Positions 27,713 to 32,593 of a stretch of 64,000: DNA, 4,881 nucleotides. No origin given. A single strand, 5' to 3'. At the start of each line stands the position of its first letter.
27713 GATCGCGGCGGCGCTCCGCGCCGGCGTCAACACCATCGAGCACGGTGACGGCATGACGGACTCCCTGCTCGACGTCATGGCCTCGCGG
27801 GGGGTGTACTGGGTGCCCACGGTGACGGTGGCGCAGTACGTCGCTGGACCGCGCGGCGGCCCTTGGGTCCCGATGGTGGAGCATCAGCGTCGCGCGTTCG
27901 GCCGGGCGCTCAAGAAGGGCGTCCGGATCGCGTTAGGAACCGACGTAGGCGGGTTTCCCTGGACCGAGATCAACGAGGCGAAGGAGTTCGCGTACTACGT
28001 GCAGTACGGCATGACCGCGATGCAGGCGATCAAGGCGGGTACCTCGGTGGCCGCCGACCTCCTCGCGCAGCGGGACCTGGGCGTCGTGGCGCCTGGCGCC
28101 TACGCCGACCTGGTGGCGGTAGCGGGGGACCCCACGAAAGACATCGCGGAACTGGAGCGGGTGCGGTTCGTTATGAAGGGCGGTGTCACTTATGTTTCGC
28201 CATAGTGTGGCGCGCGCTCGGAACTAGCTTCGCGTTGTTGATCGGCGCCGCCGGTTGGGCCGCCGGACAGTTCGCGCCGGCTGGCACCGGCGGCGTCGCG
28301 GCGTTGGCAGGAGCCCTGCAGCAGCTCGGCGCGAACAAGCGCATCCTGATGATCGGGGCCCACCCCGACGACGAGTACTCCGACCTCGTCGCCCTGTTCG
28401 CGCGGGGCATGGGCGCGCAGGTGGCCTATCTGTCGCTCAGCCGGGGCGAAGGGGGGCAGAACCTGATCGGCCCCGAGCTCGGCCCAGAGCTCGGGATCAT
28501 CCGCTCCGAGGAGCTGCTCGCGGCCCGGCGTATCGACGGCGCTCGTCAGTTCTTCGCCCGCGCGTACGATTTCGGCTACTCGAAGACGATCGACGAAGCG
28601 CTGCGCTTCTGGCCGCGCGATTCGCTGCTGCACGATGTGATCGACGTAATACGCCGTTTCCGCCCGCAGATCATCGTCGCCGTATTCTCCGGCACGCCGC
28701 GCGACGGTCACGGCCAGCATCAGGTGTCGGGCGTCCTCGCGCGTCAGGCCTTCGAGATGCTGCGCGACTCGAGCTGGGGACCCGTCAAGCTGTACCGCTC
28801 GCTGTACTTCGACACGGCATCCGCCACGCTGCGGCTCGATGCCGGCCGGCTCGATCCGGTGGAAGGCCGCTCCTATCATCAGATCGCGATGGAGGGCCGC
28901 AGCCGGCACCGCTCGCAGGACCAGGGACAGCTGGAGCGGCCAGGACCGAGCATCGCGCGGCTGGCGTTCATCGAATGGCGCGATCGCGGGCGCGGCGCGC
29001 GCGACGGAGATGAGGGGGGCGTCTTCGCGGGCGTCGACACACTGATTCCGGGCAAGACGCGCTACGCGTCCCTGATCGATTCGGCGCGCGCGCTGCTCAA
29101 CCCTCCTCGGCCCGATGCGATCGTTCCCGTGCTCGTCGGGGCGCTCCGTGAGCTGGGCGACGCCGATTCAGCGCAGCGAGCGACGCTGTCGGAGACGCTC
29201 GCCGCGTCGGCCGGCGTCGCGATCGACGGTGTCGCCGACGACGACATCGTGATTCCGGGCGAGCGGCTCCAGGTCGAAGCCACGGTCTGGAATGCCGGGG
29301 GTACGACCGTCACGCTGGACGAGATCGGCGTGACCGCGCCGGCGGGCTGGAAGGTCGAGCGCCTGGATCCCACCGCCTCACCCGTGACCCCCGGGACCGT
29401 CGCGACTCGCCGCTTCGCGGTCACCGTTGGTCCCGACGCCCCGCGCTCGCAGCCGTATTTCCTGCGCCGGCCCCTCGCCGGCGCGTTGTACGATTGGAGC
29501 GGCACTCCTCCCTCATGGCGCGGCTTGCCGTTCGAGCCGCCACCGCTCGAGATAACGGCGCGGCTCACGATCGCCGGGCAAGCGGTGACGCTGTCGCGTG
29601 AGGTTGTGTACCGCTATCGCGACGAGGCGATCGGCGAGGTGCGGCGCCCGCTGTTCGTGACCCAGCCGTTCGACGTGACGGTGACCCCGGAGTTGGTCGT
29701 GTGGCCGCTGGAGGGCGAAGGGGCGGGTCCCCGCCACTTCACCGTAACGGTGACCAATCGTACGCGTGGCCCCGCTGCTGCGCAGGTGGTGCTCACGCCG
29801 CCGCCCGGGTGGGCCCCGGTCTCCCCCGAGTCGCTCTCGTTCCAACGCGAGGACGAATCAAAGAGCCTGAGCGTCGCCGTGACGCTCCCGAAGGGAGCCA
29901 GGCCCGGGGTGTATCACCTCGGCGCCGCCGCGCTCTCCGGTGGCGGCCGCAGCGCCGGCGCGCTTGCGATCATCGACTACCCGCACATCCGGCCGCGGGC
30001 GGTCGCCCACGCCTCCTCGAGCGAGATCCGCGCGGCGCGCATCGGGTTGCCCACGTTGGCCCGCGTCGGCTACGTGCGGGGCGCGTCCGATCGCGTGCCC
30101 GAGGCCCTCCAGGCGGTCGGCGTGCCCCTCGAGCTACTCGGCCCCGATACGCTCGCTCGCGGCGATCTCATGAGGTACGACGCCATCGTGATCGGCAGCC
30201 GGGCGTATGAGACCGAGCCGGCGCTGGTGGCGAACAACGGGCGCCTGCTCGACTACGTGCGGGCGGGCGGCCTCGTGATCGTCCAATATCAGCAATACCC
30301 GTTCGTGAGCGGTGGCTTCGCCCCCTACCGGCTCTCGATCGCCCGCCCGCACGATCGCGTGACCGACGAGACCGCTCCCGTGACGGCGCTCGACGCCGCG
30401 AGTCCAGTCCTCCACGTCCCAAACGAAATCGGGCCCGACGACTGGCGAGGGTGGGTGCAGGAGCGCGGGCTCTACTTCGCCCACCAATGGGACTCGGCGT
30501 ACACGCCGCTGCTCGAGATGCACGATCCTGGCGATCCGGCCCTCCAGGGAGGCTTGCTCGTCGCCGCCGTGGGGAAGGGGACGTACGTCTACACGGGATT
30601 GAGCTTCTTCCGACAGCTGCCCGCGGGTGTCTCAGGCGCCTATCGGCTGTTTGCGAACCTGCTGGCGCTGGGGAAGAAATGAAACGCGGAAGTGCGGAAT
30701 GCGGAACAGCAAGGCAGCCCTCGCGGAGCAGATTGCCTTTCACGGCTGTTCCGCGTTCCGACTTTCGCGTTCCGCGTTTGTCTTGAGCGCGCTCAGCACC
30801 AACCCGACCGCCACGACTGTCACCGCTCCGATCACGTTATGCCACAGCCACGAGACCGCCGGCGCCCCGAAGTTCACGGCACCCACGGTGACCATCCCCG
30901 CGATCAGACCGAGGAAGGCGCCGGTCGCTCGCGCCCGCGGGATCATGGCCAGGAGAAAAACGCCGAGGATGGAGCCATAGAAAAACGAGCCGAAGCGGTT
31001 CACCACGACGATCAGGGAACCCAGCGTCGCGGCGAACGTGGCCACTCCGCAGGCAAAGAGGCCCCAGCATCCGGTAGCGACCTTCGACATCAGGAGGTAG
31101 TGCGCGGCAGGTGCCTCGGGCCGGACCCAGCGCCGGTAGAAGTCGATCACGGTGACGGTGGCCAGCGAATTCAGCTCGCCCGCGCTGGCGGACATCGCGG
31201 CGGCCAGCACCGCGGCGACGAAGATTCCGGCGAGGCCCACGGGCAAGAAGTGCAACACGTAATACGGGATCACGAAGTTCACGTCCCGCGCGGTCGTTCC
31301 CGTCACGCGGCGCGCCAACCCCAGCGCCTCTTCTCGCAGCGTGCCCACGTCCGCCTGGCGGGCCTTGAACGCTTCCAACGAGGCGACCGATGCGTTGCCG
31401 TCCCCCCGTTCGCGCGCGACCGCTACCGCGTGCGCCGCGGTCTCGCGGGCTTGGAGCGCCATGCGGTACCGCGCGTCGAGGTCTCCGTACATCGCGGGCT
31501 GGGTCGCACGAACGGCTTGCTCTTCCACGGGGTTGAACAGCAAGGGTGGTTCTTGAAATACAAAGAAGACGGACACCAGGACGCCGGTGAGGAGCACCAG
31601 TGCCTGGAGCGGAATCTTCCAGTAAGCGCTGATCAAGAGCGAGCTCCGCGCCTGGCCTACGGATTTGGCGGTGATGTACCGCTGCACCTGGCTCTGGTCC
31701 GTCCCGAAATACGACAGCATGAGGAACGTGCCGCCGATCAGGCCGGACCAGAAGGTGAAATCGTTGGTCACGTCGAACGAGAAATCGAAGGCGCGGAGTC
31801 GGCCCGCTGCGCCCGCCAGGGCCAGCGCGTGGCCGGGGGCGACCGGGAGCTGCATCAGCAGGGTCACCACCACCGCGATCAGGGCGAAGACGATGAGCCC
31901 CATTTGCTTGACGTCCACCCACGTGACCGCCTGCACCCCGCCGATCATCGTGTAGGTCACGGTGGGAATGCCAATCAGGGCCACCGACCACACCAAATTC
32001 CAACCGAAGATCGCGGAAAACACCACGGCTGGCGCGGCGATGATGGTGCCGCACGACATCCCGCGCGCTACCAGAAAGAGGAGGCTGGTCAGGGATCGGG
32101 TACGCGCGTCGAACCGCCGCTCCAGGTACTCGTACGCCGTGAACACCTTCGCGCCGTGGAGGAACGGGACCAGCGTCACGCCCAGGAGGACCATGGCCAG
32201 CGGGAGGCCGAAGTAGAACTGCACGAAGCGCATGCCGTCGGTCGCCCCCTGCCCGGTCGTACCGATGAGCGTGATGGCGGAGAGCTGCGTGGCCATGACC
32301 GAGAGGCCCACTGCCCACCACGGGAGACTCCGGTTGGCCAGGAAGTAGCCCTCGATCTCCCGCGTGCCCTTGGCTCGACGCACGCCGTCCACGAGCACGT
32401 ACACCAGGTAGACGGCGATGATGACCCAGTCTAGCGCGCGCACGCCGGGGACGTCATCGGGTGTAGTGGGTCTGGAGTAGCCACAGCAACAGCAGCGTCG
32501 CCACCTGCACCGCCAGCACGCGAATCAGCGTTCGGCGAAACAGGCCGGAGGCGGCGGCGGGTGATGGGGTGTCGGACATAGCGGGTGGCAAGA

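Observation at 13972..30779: Recurrent intergenic 'mirror arrays': short tandem repeats followed by their own reverse complement, with a different unit at every locus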

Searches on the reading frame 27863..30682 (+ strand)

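Call 11: search_protein_families(library=pfam, proteins=[window:27863-30682:+])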
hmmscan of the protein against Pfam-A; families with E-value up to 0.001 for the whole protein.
window:27863-30682:+ (939 aa): 3 families
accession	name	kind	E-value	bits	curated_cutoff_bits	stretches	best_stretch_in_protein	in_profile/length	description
PF02585.22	PIG-L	-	2.3e-16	60.9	28.2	1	162-296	1-128/129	GlcNAc-PI de-N-acetylase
PF10633.15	NPCBM_assoc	-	2.2e-12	47.4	24.4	2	464-528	2-66/78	NPCBM-associated, NEW3 domain of alpha-galactosidase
PF17766.7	fn3_6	-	0.00091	19.8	26.4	0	618-693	13-88/99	Fibronectin type-III domain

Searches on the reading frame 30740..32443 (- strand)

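Call 11: search_protein_families(library=pfam, proteins=[window:30740-32443:-])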
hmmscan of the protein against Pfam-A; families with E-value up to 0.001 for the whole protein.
window:30740-32443:- (567 aa): 1 family
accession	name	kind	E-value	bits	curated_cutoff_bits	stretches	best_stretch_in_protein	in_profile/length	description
PF00474.23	SSF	-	4.2e-42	144.9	22.8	2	33-286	1-255/406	Sodium:solute symporter family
